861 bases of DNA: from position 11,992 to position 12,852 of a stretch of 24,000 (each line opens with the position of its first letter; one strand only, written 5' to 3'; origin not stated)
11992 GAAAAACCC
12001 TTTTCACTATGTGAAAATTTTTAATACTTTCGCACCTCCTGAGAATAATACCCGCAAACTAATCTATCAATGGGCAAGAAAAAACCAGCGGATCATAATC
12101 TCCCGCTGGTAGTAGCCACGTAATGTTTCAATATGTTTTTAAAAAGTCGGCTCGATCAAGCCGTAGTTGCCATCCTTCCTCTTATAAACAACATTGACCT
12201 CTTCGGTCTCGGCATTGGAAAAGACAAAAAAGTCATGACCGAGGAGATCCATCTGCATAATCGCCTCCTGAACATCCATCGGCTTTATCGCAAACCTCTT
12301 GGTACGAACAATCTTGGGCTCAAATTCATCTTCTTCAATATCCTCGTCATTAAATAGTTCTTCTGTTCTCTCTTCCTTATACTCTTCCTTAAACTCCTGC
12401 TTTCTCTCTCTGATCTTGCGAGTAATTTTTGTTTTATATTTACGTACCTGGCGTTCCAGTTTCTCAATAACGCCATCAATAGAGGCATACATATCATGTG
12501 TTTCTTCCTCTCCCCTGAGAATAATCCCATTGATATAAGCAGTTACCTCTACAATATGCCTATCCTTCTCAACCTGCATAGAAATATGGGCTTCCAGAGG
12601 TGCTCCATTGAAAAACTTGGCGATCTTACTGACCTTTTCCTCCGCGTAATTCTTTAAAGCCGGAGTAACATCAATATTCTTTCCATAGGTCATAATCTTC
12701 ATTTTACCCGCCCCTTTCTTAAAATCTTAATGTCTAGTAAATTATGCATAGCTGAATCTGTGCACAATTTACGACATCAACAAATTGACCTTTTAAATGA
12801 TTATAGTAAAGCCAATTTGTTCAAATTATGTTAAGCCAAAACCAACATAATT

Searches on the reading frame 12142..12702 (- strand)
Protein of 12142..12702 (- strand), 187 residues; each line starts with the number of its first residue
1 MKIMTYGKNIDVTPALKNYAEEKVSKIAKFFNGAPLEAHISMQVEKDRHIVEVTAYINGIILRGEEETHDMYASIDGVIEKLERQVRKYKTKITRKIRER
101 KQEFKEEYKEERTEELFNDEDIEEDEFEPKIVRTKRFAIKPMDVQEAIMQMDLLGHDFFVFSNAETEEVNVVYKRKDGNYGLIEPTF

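Call 18: list_cluster_members(proteins=[window:12142-12702:-, window:14995-15465:-, window:15452-16450:-, window:14216-14836:-, window:21273-22268:-, window:18654-18989:-, window:13465-14205:-, window:22347-23132:-, window:10287-11924:-, window:3804-5765:-])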
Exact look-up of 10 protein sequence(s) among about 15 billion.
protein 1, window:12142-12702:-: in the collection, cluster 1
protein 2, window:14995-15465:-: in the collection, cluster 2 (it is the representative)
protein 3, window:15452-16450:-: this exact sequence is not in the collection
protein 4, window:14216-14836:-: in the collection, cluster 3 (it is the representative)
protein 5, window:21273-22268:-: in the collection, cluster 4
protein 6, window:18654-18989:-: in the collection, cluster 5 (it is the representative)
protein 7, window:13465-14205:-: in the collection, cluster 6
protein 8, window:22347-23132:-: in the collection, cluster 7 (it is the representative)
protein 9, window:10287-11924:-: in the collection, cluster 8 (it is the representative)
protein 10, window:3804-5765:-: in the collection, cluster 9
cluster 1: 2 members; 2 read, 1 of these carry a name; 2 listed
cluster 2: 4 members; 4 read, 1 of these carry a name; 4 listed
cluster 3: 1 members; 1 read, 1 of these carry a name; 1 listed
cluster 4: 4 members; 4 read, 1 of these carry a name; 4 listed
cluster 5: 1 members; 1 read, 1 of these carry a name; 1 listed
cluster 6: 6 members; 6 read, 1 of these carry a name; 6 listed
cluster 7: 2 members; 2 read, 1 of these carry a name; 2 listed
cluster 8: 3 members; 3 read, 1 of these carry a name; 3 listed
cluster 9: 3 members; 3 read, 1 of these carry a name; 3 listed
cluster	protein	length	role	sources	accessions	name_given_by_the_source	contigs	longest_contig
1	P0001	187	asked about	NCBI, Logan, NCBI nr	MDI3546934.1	MAG: putative sigma-54 modulation protein [Halanaerobiales bacterium] | putative sigma-54 modulation protein [Halanaerobiales bacterium]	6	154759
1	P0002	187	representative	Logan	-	-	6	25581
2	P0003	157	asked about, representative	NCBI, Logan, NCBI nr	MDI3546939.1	MAG: D-glycero-beta-D-manno-heptose 1-phosphate adenylyltransferase [Halanaerobiales ... | D-glycero-beta-D-manno-heptose 1-phosphate adenylyltransferase [Halanaerobiales bacterium]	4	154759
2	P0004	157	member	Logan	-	-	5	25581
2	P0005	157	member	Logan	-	-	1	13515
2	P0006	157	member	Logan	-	-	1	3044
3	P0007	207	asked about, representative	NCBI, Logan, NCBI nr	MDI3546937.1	MAG: polymerase sporulation-specific sigma factor [Halanaerobiales bacterium] | polymerase sporulation-specific sigma factor [Halanaerobiales bacterium]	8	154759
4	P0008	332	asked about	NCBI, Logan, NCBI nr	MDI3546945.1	MAG: flagellar basal body P-ring formation protein FlgA [Halanaerobiales bacterium] | flagellar basal body P-ring formation protein FlgA [Halanaerobiales bacterium]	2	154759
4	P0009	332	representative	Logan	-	-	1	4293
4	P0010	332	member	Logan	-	-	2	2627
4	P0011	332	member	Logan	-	-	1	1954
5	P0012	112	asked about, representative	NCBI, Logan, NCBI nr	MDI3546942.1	MAG: rRNA (adenine-N6)-dimethyltransferase [Halanaerobiales bacterium] | rRNA (adenine-N6)-dimethyltransferase [Halanaerobiales bacterium]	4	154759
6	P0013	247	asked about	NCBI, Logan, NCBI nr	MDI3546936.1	MAG: competence protein ComFC [Halanaerobiales bacterium] | competence protein ComFC [Halanaerobiales bacterium]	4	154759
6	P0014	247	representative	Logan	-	-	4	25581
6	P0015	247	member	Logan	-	-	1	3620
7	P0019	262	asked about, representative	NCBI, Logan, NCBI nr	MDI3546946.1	MAG: flagellar basal-body rod protein FlgG [Halanaerobiales bacterium] | flagellar basal-body rod protein FlgG [Halanaerobiales bacterium]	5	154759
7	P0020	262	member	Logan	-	-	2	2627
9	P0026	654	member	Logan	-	-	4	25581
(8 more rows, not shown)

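Call 19: find_encoding_contigs(protein=P0019, flank=10000, max_places=10)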
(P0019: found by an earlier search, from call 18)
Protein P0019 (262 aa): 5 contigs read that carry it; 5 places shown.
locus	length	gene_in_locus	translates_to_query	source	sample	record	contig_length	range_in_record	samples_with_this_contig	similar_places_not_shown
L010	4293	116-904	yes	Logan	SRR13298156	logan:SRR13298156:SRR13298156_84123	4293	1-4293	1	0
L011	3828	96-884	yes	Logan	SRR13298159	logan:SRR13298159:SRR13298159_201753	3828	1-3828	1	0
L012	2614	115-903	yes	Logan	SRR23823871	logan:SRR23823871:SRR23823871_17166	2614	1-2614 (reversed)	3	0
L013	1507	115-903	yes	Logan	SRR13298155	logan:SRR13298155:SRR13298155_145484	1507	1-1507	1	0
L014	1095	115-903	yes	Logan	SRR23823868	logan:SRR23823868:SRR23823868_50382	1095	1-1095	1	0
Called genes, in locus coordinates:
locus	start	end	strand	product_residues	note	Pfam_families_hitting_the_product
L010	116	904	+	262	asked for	PF00460:Flg_bb_rod, PF22692:LlgE_F_G_D1, PF06429:Flg_bbr_C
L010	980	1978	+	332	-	PF13144:ChapFlgA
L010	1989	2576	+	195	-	PF02107:FlgH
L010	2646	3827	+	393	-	PF02119:FlgI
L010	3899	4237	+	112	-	PF10135:Rod-binding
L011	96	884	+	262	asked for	PF00460:Flg_bb_rod, PF22692:LlgE_F_G_D1, PF06429:Flg_bbr_C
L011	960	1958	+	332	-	PF13144:ChapFlgA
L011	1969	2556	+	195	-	PF02107:FlgH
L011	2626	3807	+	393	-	PF02119:FlgI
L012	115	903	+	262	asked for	PF00460:Flg_bb_rod, PF22692:LlgE_F_G_D1, PF06429:Flg_bbr_C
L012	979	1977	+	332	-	PF13144:ChapFlgA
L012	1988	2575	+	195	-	PF02107:FlgH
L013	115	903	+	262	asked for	PF00460:Flg_bb_rod, PF22692:LlgE_F_G_D1, PF06429:Flg_bbr_C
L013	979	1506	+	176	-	?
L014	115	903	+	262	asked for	PF00460:Flg_bb_rod, PF22692:LlgE_F_G_D1, PF06429:Flg_bbr_C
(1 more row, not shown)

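Call 20: find_encoding_contigs(protein=P0020, flank=10000, max_places=10)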
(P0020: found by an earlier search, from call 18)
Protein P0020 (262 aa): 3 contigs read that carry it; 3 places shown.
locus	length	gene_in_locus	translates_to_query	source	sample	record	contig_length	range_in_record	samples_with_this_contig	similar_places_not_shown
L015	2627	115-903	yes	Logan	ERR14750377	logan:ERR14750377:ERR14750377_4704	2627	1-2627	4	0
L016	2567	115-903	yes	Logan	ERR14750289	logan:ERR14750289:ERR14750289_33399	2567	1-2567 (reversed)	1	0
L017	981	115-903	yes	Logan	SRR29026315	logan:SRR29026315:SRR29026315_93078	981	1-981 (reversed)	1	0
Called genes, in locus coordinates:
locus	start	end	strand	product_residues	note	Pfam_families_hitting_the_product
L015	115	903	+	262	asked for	PF00460:Flg_bb_rod, PF22692:LlgE_F_G_D1, PF06429:Flg_bbr_C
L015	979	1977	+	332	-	PF13144:ChapFlgA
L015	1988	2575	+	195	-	PF02107:FlgH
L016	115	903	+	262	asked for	PF00460:Flg_bb_rod, PF22692:LlgE_F_G_D1, PF06429:Flg_bbr_C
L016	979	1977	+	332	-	PF13144:ChapFlgA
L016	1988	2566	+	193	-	?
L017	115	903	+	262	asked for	PF00460:Flg_bb_rod, PF22692:LlgE_F_G_D1, PF06429:Flg_bbr_C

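Call 39: find_encoding_contigs(protein=P0012, flank=10000, max_places=10)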
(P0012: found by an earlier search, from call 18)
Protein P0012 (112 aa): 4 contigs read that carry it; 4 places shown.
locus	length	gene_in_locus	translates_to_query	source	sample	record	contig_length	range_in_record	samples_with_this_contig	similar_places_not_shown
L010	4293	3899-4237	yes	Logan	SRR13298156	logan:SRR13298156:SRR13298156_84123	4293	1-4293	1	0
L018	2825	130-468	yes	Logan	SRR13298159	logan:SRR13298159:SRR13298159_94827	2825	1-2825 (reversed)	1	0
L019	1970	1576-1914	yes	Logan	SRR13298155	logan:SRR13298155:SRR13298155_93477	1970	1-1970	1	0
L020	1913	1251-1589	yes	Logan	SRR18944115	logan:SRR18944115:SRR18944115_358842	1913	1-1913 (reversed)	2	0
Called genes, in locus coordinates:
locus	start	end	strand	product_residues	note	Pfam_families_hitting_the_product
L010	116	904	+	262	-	PF00460:Flg_bb_rod, PF22692:LlgE_F_G_D1, PF06429:Flg_bbr_C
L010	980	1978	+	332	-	PF13144:ChapFlgA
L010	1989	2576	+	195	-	PF02107:FlgH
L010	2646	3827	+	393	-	PF02119:FlgI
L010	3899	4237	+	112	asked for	PF10135:Rod-binding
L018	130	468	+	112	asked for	PF10135:Rod-binding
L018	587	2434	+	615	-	PF08486:SpoIID (weak), PF09992:NAGPA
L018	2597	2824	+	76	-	?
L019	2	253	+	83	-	?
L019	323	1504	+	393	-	PF02119:FlgI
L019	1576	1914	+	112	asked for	PF10135:Rod-binding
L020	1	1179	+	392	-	?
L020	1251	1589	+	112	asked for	PF10135:Rod-binding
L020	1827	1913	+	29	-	?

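Call 48: find_encoding_contigs(protein=P0026, flank=10000, max_places=6)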
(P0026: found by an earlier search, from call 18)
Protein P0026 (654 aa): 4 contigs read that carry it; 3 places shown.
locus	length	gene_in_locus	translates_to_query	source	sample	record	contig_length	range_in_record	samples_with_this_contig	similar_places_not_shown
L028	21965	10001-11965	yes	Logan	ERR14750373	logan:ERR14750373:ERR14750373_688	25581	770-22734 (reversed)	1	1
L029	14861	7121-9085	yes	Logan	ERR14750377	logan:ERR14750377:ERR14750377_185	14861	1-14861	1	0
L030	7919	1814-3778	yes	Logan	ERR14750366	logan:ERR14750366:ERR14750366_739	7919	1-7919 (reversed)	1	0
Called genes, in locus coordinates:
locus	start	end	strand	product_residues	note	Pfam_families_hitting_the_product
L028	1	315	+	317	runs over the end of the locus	PF00294:PfkB, PF01256:Carb_kinase (faint), PF08543:Phos_pyr_kin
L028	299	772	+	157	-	PF01467:CTP_transf_like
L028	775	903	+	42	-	-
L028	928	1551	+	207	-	PF04542:Sigma70_r2, PF08281:Sigma70_r4_2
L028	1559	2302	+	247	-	PF18912:DZR_2 (weak), PF23455:DUF7129 (faint), PF00156:Pribosyltran (weak)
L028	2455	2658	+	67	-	PF00313:CSD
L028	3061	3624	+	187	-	PF02482:Ribosomal_S30AE, PF16321:Ribosom_S30AE_C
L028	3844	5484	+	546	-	PF01645:Glu_synthase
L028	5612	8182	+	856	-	PF07517:SecA_DEAD, PF00270:DEAD, PF01043:SecA_PP_bind, PF21090:P-loop_SecA, PF07516:SecA_SW, PF02810:SEC-C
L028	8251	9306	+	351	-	PF03462:PCRF, PF00472:RF-1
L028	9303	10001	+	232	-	PF11209:LmeA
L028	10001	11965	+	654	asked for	PF18949:DUF5693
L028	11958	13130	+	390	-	PF04230:PS_pyruv_trans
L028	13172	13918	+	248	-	PF03808:Glyco_tran_WecG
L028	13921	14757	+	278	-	PF02588:YitT_membrane, PF10035:DUF2179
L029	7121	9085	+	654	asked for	PF18949:DUF5693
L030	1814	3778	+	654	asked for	PF18949:DUF5693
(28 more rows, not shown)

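Call 55: find_homologous_proteins(query=P0019, max_evalue=1e-60)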
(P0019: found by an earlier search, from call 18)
Query P0019 (262 aa): 7855 proteins with E <= 1e-60 among 8000 candidates; the best 120 are listed.
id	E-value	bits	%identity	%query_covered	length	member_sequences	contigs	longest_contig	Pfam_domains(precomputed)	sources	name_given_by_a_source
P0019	1.7e-164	564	100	100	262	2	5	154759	PF06429.19,PF00460.26,PF22692.2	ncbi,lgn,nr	ncbi:MAG: flagellar basal-body rod protein FlgG [Halanaerobiales bacterium]|nr:flagellar basal-body 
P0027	1.6e-152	525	91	100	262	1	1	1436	PF06429.19,PF00460.26,PF22692.2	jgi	-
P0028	5.4e-152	523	91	100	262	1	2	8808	PF06429.19,PF00460.26,PF22692.2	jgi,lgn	jgi:flagellar basal-body rod protein FlgG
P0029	4.4e-151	520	89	100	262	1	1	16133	PF06429.19,PF00460.26,PF22692.2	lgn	-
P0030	2.3e-148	511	87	100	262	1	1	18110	PF06429.19,PF00460.26,PF22692.2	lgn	-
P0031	6.0e-148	510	87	100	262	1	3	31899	PF06429.19,PF00460.26,PF22692.2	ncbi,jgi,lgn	-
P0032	8.1e-147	506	87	100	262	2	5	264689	PF06429.19,PF00460.26,PF22692.2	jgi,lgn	jgi:flagellar basal-body rod protein FlgG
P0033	8.2e-147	506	86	100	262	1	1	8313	PF06429.19,PF00460.26,PF22692.2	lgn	-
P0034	7.4e-146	503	85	100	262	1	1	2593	PF06429.19,PF00460.26,PF22692.2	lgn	-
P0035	1.9e-145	501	86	100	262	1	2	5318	PF06429.19,PF00460.26,PF22692.2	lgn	-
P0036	2.1e-145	501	87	100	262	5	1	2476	PF06429.19,PF00460.26,PF22692.2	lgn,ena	-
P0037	4.3e-145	500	86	100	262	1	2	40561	PF06429.19,PF00460.26,PF22692.2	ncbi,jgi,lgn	-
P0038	1.2e-144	499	85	100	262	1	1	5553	PF06429.19,PF00460.26,PF22692.2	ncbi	ncbi:MAG: flagellar basal-body rod protein FlgG [Halanaerobiales bacterium]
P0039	4.0e-142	490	84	100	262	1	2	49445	PF06429.19,PF00460.26,PF22692.2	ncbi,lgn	-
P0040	4.8e-142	490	84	100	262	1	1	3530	PF06429.19,PF00460.26,PF22692.2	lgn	-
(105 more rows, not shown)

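Call 56: find_encoding_contigs(protein=P0028, flank=10000, max_places=3)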
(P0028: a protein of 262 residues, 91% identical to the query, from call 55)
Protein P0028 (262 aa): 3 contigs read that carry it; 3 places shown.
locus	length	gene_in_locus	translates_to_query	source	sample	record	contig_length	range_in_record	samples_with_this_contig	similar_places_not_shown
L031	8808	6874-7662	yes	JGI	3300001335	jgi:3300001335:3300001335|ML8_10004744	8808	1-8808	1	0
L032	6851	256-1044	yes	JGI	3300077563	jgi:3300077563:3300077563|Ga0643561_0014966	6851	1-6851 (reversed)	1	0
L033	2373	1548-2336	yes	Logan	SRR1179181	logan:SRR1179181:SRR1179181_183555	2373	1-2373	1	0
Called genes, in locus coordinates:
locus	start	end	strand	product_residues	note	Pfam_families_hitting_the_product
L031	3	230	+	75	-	?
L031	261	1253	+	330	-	PF00448:SRP54, PF13479:AAA_24 (weak)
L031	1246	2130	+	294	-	PF02374:ArsA_ATPase (faint), PF06564:CBP_BcsQ (weak), PF10609:ParA, PF13614:AAA_31, PF00142:Fer4_NifH, PF01656:CbiA, PF09140:MipZ (faint)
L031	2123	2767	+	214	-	PF12945:PilZNR, PF07238:PilZ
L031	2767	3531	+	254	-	PF04542:Sigma70_r2, PF13545:HTH_Crp_2 (faint), PF04539:Sigma70_r3, PF01047:MarR (faint), PF08281:Sigma70_r4_2, PF04545:Sigma70_r4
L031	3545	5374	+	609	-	PF20250:FapA_N, PF03961:FapA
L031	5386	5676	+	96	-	-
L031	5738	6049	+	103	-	PF19610:DUF6115 (weak)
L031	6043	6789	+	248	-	PF00460:Flg_bb_rod, PF22692:LlgE_F_G_D1, PF06429:Flg_bbr_C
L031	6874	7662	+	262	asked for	PF00460:Flg_bb_rod, PF22692:LlgE_F_G_D1, PF06429:Flg_bbr_C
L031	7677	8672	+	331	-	PF13144:ChapFlgA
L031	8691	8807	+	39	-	?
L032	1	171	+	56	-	?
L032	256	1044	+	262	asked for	PF00460:Flg_bb_rod, PF22692:LlgE_F_G_D1, PF06429:Flg_bbr_C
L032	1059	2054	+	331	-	PF13144:ChapFlgA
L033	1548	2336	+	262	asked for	PF00460:Flg_bb_rod, PF22692:LlgE_F_G_D1, PF06429:Flg_bbr_C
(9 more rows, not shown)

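Call 57: find_encoding_contigs(protein=P0029, flank=10000, max_places=3)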
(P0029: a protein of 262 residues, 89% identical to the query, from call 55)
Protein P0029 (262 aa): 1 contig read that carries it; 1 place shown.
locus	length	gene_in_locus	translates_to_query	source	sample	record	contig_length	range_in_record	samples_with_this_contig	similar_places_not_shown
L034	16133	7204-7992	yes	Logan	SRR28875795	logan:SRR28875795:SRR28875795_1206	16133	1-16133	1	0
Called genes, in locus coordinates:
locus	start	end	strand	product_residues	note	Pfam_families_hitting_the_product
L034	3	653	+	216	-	?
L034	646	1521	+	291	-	PF00142:Fer4_NifH, PF01656:CbiA, PF02374:ArsA_ATPase (faint), PF06564:CBP_BcsQ, PF09140:MipZ (faint), PF10609:ParA, PF13614:AAA_31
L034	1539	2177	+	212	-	PF12945:PilZNR, PF07238:PilZ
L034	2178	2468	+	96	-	-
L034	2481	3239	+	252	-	PF04542:Sigma70_r2, PF04539:Sigma70_r3 (weak), PF08281:Sigma70_r4_2 (weak), PF04545:Sigma70_r4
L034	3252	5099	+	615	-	PF20250:FapA_N, PF03961:FapA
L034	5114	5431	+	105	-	-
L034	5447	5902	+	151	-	PF19610:DUF6115 (weak), PF10975:DUF2802 (faint)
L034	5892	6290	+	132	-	PF02618:YceG (weak)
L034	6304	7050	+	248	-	PF00460:Flg_bb_rod, PF22692:LlgE_F_G_D1, PF06429:Flg_bbr_C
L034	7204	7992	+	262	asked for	PF00460:Flg_bb_rod, PF22692:LlgE_F_G_D1, PF06429:Flg_bbr_C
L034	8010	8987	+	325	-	PF13144:ChapFlgA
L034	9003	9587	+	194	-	PF02107:FlgH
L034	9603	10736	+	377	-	PF02119:FlgI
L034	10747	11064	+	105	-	PF10135:Rod-binding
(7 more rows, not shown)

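Call 58: find_encoding_contigs(protein=P0032, flank=10000, max_places=3)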
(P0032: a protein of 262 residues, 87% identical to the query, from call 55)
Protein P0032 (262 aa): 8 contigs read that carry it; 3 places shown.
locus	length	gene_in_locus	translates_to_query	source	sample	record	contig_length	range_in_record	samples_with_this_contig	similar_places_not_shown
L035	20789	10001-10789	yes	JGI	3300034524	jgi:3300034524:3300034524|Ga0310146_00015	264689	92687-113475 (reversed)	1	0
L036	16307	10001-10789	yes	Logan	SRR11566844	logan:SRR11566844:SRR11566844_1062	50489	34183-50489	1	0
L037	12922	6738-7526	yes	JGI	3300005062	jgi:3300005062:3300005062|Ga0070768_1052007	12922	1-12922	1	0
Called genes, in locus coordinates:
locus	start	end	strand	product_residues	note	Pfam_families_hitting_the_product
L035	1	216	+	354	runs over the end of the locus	PF01312:Bac_export_2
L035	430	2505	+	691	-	PF00771:FHIPEP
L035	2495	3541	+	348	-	PF00270:DEAD (faint), PF00448:SRP54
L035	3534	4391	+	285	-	PF10609:ParA, PF00142:Fer4_NifH, PF01656:CbiA, PF02374:ArsA_ATPase (weak), PF06564:CBP_BcsQ, PF09140:MipZ (faint), PF13614:AAA_31, PF10609:ParA (weak)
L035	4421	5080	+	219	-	PF12945:PilZNR, PF07238:PilZ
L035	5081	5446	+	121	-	-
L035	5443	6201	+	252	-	PF04542:Sigma70_r2, PF04539:Sigma70_r3, PF08281:Sigma70_r4_2, PF04545:Sigma70_r4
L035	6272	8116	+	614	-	PF20250:FapA_N, PF03961:FapA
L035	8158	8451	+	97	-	-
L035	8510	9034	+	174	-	PF19610:DUF6115, PF10975:DUF2802 (weak)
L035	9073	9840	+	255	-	PF00460:Flg_bb_rod, PF22692:LlgE_F_G_D1, PF06429:Flg_bbr_C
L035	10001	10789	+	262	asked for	PF00460:Flg_bb_rod, PF22692:LlgE_F_G_D1, PF06429:Flg_bbr_C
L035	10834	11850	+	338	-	PF13144:ChapFlgA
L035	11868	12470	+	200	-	PF02107:FlgH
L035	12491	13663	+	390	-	PF02119:FlgI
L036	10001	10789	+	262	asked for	PF00460:Flg_bb_rod, PF22692:LlgE_F_G_D1, PF06429:Flg_bbr_C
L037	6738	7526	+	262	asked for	PF00460:Flg_bb_rod, PF22692:LlgE_F_G_D1, PF06429:Flg_bbr_C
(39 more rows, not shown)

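Call 98: find_encoding_contigs(protein=P0030, flank=10000, max_places=3)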
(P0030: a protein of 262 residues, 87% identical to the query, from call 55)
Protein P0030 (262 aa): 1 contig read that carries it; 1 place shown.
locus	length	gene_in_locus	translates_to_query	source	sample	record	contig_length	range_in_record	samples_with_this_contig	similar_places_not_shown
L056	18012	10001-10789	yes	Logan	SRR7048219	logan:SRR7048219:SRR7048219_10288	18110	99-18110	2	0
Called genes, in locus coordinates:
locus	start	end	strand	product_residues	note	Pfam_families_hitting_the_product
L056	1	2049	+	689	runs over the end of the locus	-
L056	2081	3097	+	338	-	PF00448:SRP54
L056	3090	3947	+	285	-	PF10609:ParA, PF00142:Fer4_NifH, PF01656:CbiA, PF02374:ArsA_ATPase (faint), PF06564:CBP_BcsQ, PF09140:MipZ (faint), PF13614:AAA_31, PF10609:ParA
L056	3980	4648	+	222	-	PF12945:PilZNR, PF07238:PilZ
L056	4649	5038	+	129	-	-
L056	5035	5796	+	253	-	PF04542:Sigma70_r2, PF04539:Sigma70_r3, PF08281:Sigma70_r4_2, PF04545:Sigma70_r4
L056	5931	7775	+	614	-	PF14804:Jag_N (weak), PF20250:FapA_N, PF03961:FapA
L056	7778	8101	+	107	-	-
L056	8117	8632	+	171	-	PF19610:DUF6115 (faint)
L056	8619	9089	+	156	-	-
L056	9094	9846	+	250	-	PF00460:Flg_bb_rod, PF22692:LlgE_F_G_D1, PF06429:Flg_bbr_C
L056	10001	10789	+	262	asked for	PF00460:Flg_bb_rod, PF22692:LlgE_F_G_D1, PF06429:Flg_bbr_C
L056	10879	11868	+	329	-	PF13144:ChapFlgA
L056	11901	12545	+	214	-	PF02107:FlgH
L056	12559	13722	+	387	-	PF02119:FlgI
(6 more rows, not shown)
